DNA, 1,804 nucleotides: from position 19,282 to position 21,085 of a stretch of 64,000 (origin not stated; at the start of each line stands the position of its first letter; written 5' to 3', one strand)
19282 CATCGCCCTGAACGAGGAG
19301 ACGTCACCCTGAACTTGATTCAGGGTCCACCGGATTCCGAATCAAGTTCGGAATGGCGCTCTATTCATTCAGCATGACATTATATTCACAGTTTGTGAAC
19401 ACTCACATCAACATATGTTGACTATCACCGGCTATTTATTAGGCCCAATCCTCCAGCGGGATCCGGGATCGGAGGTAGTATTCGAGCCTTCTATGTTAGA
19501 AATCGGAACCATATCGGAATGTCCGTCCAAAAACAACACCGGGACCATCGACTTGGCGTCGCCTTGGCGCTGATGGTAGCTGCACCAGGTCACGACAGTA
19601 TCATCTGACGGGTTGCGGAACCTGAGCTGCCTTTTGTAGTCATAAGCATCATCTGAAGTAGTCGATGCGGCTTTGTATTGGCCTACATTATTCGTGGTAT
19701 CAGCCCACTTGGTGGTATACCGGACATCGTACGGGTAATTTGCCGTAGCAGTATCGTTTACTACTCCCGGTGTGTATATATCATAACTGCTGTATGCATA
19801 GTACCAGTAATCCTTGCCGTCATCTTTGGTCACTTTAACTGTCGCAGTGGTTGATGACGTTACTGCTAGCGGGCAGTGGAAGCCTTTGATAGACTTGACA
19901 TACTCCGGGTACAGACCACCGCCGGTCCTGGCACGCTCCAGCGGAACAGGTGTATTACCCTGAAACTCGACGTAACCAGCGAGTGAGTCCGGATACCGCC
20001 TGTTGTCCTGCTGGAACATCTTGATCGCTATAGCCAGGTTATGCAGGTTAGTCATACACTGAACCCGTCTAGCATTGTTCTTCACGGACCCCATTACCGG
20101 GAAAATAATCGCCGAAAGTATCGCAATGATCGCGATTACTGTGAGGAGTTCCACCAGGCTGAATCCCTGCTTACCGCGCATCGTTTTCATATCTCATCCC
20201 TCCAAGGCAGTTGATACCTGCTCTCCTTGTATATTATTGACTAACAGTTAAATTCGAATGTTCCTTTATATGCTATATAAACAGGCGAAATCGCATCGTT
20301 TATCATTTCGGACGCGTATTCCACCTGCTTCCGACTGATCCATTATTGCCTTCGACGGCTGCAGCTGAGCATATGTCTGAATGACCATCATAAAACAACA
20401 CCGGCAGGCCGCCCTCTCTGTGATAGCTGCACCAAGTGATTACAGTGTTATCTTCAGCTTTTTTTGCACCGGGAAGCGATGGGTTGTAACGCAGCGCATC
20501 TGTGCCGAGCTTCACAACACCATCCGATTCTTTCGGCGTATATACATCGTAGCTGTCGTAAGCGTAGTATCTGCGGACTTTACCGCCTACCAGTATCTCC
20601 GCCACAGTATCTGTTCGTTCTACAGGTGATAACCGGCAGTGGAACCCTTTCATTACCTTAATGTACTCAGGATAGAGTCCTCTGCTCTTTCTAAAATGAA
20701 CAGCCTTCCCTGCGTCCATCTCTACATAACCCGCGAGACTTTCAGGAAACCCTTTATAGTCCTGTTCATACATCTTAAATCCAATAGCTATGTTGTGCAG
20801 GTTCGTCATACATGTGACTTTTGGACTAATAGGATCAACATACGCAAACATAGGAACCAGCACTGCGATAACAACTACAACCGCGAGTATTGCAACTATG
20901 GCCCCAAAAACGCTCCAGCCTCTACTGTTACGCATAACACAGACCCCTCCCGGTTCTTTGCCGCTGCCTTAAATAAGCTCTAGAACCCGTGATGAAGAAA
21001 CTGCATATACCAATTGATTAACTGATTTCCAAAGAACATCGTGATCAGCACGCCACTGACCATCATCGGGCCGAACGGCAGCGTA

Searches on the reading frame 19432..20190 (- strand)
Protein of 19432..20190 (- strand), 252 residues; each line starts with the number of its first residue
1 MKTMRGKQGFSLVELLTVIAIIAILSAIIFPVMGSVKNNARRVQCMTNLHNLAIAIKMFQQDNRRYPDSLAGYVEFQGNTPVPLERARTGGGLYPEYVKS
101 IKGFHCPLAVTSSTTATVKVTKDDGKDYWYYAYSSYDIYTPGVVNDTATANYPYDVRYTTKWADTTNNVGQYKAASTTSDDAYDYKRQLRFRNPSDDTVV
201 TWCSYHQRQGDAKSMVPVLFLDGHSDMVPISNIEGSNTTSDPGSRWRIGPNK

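Call 10: search_protein_families(library=pfam, proteins=[window:19432-20190:-])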
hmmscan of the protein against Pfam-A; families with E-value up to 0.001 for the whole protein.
window:19432-20190:- (252 aa): 2 families
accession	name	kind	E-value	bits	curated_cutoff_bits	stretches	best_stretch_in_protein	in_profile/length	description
PF07963.17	N_methyl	-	3.1e-07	30.1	21.2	1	4-30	1-27/27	Prokaryotic N-terminal methylation motif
PF07596.16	SBP_bac_10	-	1.5e-05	25.6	23.3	1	35-69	2-36/268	Protein of unknown function (DUF1559)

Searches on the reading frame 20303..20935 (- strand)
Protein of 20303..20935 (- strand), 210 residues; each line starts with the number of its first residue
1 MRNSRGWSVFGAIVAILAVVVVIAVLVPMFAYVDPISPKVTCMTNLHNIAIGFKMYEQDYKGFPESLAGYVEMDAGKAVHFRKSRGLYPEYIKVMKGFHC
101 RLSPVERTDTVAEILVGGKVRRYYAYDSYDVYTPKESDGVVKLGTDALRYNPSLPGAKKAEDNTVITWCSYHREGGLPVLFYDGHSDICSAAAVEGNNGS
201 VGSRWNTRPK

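Call 74: search_protein_families(library=pfam, proteins=[window:20303-20935:-])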
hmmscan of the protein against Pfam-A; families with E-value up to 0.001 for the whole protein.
window:20303-20935:- (210 aa): 1 family
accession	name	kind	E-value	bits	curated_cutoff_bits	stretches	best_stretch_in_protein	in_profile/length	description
PF07596.16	SBP_bac_10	-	5e-06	27.2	23.3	0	40-66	10-36/268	Protein of unknown function (DUF1559)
